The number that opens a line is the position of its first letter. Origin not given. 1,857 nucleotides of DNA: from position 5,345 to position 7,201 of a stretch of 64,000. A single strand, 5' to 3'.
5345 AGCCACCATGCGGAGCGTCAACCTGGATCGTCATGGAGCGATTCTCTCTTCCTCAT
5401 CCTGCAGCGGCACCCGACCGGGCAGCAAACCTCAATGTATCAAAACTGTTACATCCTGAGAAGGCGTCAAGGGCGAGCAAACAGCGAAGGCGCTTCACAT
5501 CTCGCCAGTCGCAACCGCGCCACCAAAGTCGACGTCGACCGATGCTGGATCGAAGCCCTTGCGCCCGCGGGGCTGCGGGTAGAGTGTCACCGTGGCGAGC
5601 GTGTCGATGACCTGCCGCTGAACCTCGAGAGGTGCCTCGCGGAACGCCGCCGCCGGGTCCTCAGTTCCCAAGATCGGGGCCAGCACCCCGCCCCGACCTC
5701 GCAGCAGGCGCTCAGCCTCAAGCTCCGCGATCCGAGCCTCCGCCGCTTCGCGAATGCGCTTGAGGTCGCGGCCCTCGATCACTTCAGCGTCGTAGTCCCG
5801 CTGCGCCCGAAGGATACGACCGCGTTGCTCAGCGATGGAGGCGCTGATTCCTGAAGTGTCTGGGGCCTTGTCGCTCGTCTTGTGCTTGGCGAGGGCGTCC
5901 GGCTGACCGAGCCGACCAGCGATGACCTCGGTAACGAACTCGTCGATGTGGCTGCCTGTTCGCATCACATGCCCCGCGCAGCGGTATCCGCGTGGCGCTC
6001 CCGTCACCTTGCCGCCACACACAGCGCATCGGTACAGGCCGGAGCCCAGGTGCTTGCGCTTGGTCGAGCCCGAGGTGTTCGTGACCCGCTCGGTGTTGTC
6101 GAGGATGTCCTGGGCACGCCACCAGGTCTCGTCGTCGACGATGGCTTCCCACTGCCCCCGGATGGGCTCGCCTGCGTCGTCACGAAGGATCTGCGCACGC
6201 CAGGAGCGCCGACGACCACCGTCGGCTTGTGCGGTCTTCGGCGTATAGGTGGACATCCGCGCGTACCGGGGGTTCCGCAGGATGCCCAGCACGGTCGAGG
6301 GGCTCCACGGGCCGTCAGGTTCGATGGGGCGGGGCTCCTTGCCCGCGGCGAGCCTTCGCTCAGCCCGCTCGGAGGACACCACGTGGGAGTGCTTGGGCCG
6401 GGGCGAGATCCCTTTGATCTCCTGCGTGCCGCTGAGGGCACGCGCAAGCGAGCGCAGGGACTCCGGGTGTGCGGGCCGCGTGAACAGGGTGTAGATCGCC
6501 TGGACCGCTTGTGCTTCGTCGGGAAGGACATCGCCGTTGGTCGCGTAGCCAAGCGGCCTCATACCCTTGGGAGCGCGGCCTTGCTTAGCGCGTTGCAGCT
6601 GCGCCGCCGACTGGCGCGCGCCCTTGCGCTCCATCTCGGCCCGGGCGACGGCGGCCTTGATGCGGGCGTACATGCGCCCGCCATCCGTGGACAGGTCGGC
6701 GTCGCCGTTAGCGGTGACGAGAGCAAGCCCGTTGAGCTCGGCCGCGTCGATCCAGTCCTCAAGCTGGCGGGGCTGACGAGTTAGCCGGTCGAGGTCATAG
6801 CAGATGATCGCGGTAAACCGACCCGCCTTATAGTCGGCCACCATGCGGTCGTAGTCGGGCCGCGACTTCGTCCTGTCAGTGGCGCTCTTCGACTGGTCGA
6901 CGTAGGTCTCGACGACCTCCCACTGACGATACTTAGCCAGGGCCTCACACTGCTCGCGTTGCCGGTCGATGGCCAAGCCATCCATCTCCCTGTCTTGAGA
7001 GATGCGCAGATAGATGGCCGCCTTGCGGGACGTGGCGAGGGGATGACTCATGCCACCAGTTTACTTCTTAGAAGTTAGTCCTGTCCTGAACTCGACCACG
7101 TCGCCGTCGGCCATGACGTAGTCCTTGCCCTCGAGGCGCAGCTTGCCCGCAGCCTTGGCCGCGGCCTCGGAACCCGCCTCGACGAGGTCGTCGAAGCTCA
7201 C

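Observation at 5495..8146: Serine integrase abutting ychF: putative att junction and a remodelled ychF C-terminus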

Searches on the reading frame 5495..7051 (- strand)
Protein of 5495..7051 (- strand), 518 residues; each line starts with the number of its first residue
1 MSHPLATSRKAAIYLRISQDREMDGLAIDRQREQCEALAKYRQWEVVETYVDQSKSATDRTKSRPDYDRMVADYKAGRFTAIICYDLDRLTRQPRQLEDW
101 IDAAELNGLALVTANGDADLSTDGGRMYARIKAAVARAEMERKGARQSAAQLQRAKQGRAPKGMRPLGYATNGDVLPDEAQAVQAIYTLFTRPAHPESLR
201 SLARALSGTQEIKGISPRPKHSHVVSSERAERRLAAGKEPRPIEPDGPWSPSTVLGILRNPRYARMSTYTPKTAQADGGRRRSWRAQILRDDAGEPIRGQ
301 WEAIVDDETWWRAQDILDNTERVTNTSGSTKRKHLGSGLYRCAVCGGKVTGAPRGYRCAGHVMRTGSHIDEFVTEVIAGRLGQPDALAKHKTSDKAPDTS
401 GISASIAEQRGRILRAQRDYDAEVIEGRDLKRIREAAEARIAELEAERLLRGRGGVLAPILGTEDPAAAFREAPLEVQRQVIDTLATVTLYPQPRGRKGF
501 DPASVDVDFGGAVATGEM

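Call 3: search_protein_families(library=pfam, proteins=[window:5495-7051:-])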
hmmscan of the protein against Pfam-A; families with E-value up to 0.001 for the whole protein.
window:5495-7051:- (518 aa): 2 families
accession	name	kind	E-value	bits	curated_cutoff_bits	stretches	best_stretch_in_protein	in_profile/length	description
PF00239.26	Resolvase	-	4.3e-28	98.7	23.3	1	11-159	1-144/145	Resolvase, N terminal domain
PF07508.19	Recombinase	-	3.9e-10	40.3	21.1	1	177-319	1-101/102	Recombinase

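Call 6: find_encoding_contigs(protein=window:5495-7051:-, flank=10000, max_places=10)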
Protein window:5495-7051:- (518 aa): 1 contig read that carries it; 1 place shown.
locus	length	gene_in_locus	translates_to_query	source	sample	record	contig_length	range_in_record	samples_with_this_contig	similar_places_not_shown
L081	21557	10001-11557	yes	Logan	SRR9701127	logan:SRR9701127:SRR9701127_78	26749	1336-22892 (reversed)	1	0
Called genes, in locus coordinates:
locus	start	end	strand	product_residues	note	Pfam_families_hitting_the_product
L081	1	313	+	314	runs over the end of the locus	PF00561:Abhydrolase_1, PF12697:Abhydrolase_6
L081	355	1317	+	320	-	PF02401:LYTB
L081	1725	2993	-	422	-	PF00291:PALP, PF00585:Thr_dehydrat_C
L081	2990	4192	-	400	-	PF02646:RmuC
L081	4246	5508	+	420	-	-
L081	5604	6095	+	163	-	PF04191:PEMT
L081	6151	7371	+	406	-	-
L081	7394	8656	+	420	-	PF02127:Peptidase_M18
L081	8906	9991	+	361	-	PF01926:MMR_HSR1, PF02421:FeoB_N, PF02824:TGS (faint), PF06071:YchF-GTPase_C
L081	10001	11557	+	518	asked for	PF00239:Resolvase, PF07508:Recombinase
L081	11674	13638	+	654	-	PF13588:HSDR_N_2, PF02384:N6_Mtase, PF01170:UPF0020, PF07669:Eco57I (weak)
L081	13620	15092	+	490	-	-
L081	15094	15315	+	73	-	PF13744:HTH_37 (weak), PF13560:HTH_31, PF01381:HTH_3, PF13443:HTH_26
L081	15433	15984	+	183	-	PF07275:ArdA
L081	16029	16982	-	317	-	-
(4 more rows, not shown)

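Call 14: find_homologous_proteins(query=window:5495-7051:-, max_evalue=1e-20)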
Query window:5495-7051:- (518 aa): 1416 proteins with E <= 1e-20 among 8000 candidates; the best 120 are listed.
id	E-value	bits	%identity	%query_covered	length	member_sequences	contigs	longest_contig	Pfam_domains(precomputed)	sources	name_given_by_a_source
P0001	0.0e+0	1062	95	97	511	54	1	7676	PF07508.20,PF00239.27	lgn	-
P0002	1.6e-291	986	88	98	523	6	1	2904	PF07508.20,PF00239.27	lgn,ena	-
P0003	2.2e-278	942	86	94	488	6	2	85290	PF07508.20,PF00239.27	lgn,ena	-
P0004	6.7e-271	918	83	97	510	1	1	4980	PF07508.20,PF00239.27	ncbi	-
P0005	2.1e-270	916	87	93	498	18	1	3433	PF07508.20,PF00239.27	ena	-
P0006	2.1e-265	900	80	98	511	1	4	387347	PF07508.20,PF00239.27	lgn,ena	-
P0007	6.0e-265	898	79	98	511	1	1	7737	PF07508.20,PF00239.27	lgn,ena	-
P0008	1.2e-264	897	80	98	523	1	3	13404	PF07508.20,PF00239.27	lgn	-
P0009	1.2e-264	897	79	98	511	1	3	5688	PF07508.20,PF00239.27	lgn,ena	-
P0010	2.6e-264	896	79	98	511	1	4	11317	PF07508.20,PF00239.27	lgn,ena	-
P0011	2.8e-264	896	79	98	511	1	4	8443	PF07508.20,PF00239.27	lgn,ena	-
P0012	3.2e-263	892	79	98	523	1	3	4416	PF07508.20,PF00239.27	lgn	-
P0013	7.2e-263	891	79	98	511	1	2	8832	PF07508.20,PF00239.27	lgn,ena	-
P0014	1.2e-262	890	80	97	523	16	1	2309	PF07508.20,PF00239.27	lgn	-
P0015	3.0e-262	889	79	97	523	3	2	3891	PF07508.20,PF00239.27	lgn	-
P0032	1.6e-254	864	77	98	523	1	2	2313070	PF07508.20,PF00239.27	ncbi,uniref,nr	ncbi:recombinase family protein [Corynebacterium heidelbergense]|uniref:Integrase n=1 Tax=Corynebact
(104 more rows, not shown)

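Call 15: find_encoding_contigs(protein=P0003, flank=10000, max_places=2)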
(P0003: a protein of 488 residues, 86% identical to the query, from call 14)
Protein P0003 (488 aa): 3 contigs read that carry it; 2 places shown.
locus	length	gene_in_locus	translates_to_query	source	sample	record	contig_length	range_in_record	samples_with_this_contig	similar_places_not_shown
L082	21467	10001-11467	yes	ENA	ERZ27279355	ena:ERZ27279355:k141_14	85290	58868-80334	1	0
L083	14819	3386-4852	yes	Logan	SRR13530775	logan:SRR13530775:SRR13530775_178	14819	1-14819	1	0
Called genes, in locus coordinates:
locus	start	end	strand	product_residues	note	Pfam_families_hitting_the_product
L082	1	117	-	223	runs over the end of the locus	PF14030:DUF4245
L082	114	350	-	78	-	PF02609:Exonuc_VII_S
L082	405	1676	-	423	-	PF13742:tRNA_anti_2, PF01336:tRNA_anti-codon, PF02601:Exonuc_VII_L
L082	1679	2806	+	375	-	PF02401:LYTB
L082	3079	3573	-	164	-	PF19779:DUF6264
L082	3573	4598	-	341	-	PF01116:F_bP_aldolase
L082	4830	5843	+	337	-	PF03320:FBPase_glpX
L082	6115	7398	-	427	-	PF02646:RmuC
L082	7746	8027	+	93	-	-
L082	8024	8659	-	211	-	PF00929:RNase_T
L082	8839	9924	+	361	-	PF01926:MMR_HSR1, PF02421:FeoB_N, PF06071:YchF-GTPase_C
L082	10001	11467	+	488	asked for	PF00239:Resolvase, PF07508:Recombinase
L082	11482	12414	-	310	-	-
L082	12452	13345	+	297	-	-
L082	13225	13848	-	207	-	PF21983:NikA-like (weak)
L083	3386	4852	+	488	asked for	PF00239:Resolvase, PF07508:Recombinase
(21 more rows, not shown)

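Call 16: find_encoding_contigs(protein=P0006, flank=10000, max_places=2)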
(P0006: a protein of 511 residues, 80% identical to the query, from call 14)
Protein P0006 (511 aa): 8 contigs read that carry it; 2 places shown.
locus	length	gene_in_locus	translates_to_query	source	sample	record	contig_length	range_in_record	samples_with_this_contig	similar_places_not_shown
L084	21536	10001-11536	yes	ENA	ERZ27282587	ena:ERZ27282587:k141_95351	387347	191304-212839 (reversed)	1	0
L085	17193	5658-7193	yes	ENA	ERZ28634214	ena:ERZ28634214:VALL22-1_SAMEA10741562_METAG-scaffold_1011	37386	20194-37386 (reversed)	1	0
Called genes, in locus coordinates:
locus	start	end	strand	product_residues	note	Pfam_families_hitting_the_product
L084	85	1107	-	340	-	PF03320:FBPase_glpX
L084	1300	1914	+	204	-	PF14030:DUF4245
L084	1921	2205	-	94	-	PF02609:Exonuc_VII_S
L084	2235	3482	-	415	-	PF13742:tRNA_anti_2, PF01336:tRNA_anti-codon (weak), PF02601:Exonuc_VII_L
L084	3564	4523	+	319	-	PF02401:LYTB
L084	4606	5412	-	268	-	PF20177:DUF6542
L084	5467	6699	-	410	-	PF01594:AI-2E_transport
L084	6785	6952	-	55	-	PF16951:MaAIMP_sms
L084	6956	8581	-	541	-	PF00209:SNF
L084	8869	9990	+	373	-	PF01926:MMR_HSR1, PF02421:FeoB_N, PF06071:YchF-GTPase_C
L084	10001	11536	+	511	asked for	PF00239:Resolvase, PF07508:Recombinase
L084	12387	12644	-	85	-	-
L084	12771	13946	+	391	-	PF00145:DNA_methylase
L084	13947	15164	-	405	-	PF09519:RE_HindVP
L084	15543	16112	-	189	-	-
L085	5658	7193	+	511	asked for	PF00239:Resolvase, PF07508:Recombinase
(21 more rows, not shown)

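Call 17: find_encoding_contigs(protein=P0032, flank=10000, max_places=2)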
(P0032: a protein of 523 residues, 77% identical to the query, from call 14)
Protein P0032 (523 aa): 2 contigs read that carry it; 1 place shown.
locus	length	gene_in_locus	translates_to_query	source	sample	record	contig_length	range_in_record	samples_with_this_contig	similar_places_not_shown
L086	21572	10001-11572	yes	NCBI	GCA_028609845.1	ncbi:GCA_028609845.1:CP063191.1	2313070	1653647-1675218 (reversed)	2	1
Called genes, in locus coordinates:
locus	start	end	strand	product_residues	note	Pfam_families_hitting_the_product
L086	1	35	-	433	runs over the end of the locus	PF20177:DUF6542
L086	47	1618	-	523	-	PF01594:AI-2E_transport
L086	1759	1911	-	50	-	PF16951:MaAIMP_sms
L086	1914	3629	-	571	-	PF00209:SNF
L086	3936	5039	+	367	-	PF01926:MMR_HSR1, PF02421:FeoB_N, PF06071:YchF-GTPase_C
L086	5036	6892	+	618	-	PF01555:N6_N4_Mtase, PF18273:T3RM_EcoP15I_C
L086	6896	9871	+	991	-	PF04851:ResIII, PF19778:RE_endonuc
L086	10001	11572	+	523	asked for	PF00239:Resolvase, PF07508:Recombinase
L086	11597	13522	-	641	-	PF03432:Relaxase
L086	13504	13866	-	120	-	PF05713:MobC (weak)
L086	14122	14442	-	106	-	-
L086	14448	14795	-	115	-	-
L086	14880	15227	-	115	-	PF11523:DUF3223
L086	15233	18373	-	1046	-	-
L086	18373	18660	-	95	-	PF12728:HTH_17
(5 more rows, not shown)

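Call 29: search_protein_families(library=ncbifam, proteins=[window:5495-7051:-], max_evalue=0.01)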
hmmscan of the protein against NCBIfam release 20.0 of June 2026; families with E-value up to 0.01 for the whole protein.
window:5495-7051:- (518 aa): 6 families
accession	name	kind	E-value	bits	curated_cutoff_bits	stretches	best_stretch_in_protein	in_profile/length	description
NF041201.1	recomb_XisF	equivalog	4.7e-22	78.6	375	1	14-353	4-311/465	fdxN element excision recombinase XisF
NF047343.1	SCCmet_CcrB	equivalog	1.6e-15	56.8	900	1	9-173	7-169/542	cassette chromosome recombinase CcrB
NF047344.1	SCCmet_CcrA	equivalog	5.7e-09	35.6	700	1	10-190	3-181/442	cassette chromosome recombinase CcrA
NF047347.1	SCCmet_CcrC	equivalog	7.6e-06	24.7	900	1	9-172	3-166/558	cassette chromosome recombinase CcrC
NF049883.1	resolv_YneB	equivalog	0.00016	21.2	175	1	10-93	1-81/211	YneB family resolvase-like protein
NF033518.0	transpos_IS607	equivalog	0.00083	18.9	110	1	6-94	51-134/187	IS607 family transposase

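Call 30: search_protein_families(library=phrogs, proteins=[window:5495-7051:-], max_evalue=0.01)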
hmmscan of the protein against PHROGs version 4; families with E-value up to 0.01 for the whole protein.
window:5495-7051:- (518 aa): 2 families
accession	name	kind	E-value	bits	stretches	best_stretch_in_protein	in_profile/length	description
phrog_95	-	integration and excision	9.7e-86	289.7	1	6-497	85-562/651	integrase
phrog_125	-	DNA, RNA and nucleotide metabolism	1.9e-19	71.2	1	8-318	19-249/254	DNA invertase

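Call 36: find_related_loci(query=window:5495-7051:-, collection=metagenome_contigs, flank=10000)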
Query window:5495-7051:- (518 aa) in metagenome_contigs; peptide patterns used: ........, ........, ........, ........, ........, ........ (x = any residue, [..] = any of these).
260 stretches matched a pattern; 125 encode a relative of the query (tblastn E <= 1e-3); the best 80 are kept; 80 distinct loci.
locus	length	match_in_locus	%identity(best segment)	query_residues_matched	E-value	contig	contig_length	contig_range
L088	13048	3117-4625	92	7-509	0e+0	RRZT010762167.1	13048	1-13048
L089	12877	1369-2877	92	7-509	0e+0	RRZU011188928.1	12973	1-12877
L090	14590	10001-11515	91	5-509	0e+0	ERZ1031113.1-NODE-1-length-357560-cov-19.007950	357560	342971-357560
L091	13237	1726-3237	89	6-509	0e+0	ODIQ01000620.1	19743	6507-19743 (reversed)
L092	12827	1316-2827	89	6-509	0e+0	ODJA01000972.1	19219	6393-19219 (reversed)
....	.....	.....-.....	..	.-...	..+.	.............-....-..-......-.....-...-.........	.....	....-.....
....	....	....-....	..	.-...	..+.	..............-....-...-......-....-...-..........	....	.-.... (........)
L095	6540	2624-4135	87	6-509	0e+0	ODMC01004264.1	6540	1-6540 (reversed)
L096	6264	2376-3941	79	1-509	0e+0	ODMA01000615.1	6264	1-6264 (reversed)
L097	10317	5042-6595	79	1-505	0e+0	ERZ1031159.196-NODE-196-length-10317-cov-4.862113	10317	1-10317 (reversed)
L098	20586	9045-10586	79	9-509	0e+0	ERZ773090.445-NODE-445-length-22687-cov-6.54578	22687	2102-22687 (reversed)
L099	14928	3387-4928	79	9-509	0e+0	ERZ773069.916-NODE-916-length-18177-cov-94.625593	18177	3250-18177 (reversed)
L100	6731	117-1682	78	1-509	0e+0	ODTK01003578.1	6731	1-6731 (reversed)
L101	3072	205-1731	79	1-509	0e+0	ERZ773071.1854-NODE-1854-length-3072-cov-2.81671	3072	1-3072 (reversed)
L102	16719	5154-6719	77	1-509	0e+0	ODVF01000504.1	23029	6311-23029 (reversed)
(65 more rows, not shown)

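Call 58: search_dna_similar(query=window:5495-7051:-, collection=phages, mode=protein, max_rows=12)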
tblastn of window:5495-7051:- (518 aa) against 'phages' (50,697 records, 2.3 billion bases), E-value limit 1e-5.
Records with a match: 1065; places in all: 1069; records where one place covers at least 80% of the query: 66.
Best place of each record, by identity: <60% 1065.
By first word of the organism name: Mycobacterium 484; Streptomyces 131; Streptococcus 102; Staphylococcus 91; Arthrobacter 58; Gordonia 35; Bacteriophage 29; Bacillus 17; Lactococcus 12; Mycolicibacterium 12; and 34 more.
By host as written in the record: Mycobacterium smegmatis mc2 155 352; - 67; Mycobacterium smegmatis mc#155 58; Arthrobacter globiformis B-2979 34; Staphylococcus aureus 34; Mycobacterium smegmatis mc2155 28; Gordonia terrae 3612 27; Streptomyces griseus ATCC 10137 25; and 221 more.
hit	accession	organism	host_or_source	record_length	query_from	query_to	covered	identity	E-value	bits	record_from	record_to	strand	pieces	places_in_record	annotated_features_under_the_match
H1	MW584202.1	Mycobacterium phage prophiGD54-2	Mycobacterium abscessus GD54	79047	10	503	95%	31.7%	2e-51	195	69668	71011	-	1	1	134: serine integrase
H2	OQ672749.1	Streptomyces phage phiScoe45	Streptomyces coelicolor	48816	3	502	97%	31.2%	2e-41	165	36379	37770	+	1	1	serine integrase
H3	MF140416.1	Mycobacterium phage LastHope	Mycobacterium smegmatis mc2 155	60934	8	505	96%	31.1%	6e-38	154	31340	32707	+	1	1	43: serine integrase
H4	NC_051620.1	Mycobacterium phage LastHope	Mycobacterium smegmatis mc2 155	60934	8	505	96%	31.1%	6e-38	154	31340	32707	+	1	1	43: integrase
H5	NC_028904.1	Streptomyces phage Amela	Streptomyces venezuelae ATCC 10712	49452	6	502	96%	31.0%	2e-35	147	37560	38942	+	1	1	integrase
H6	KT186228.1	Streptomyces phage Amela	Streptomyces venezuelae ATCC 10712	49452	6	502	96%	31.0%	2e-35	147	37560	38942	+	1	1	serine integrase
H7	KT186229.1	Streptomyces phage Verse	Streptomyces venezuelae ATCC 10712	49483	6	502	96%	31.0%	3e-35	146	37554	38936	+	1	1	serine integrase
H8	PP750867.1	Streptomyces phage Kamino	Streptomyces kasugaensis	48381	3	502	97%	30.8%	3e-40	161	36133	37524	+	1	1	putative integrase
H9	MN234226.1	Mycobacterium phage Curiosium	Mycobacterium smegmatis mc2 155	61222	8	505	96%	30.8%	1e-32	138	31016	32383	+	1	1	43: serine integrase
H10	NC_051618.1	Mycobacterium phage Curiosium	Mycobacterium smegmatis mc2 155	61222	8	505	96%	30.8%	1e-32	138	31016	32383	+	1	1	43: integrase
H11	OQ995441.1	Streptomyces phage Marav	Streptomyces bicolor NRRL B-3897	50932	10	506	96%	30.9%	2e-29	129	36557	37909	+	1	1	53: serine integrase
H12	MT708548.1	Streptomyces phage Salutena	Streptomyces sp.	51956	13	506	95%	30.8%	1e-27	124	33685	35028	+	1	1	integrase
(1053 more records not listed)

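Call 59: search_dna_similar(query=window:5495-7051:-, collection=plasmids, mode=protein, max_rows=12)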
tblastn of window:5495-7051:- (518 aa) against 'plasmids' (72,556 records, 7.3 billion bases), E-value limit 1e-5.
Records with a match: 344; places in all: 388; records where one place covers at least 80% of the query: 9.
Best place of each record, by identity: <60% 344.
By first word of the organism name: Ralstonia 53; Rhizobium 52; Enterococcus 36; Sinorhizobium 32; Bradyrhizobium 9; Azospirillum 9; Bacillus 9; Rhodococcus 7; Cereibacter 7; Ensifer 6; and 64 more.
By predicted mobility (MOB-suite, as given by PLSDB): non-mobilizable 130; conjugative 121; mobilizable 93.
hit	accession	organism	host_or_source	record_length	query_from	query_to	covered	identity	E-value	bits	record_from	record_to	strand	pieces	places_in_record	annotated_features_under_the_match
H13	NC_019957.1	Mycobacterium sp. JS623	-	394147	10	507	96%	34.1%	2e-55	207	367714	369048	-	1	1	recombinase family protein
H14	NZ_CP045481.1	Amycolatopsis sp. YIM 10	pure culture,soil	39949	1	507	98%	26.0%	2e-26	121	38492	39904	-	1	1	recombinase family protein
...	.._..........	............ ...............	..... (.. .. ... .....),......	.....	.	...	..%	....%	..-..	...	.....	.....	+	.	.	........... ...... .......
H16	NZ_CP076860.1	Mycobacterium avium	Homo sapiens,sputum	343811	6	398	76%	30.1%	5e-25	117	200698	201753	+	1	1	recombinase family protein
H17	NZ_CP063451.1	Rhodococcus pyridinivorans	oil-polluted soil,Libyan oil-polluted ...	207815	8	420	80%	27.9%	4e-29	129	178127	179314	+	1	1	recombinase family protein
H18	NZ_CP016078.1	Actinoalloteichus sp. GBA129-24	Geodia barretti,pure culture,marine ...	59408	13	420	79%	27.4%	2e-22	109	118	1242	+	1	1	recombinase family protein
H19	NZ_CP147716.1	Bradyrhizobium sp. 27S5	-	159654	4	422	81%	24.5%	5e-7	61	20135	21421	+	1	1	recombinase family protein | hypothetical protein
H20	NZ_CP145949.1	Bradyrhizobium sp. 26S5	-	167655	4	422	81%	24.5%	5e-7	61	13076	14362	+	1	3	recombinase family protein | hypothetical protein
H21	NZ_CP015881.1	Ensifer adhaerens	silty clay loam soil (pH 6.1)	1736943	8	366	69%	28.1%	2e-16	91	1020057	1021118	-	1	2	none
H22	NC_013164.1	Anaerococcus prevotii DSM 20548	-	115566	5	406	78%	24.9%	4e-24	114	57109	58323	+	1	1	recombinase family protein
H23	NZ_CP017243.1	Rhizobium etli 8C-3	Phaseolus vulgaris,cell culture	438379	8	366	69%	27.8%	8e-18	95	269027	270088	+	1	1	recombinase family protein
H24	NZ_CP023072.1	Sinorhizobium fredii CCBAU 83666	G.max,nodule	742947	8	366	69%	27.8%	2e-16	91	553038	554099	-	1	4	recombinase family protein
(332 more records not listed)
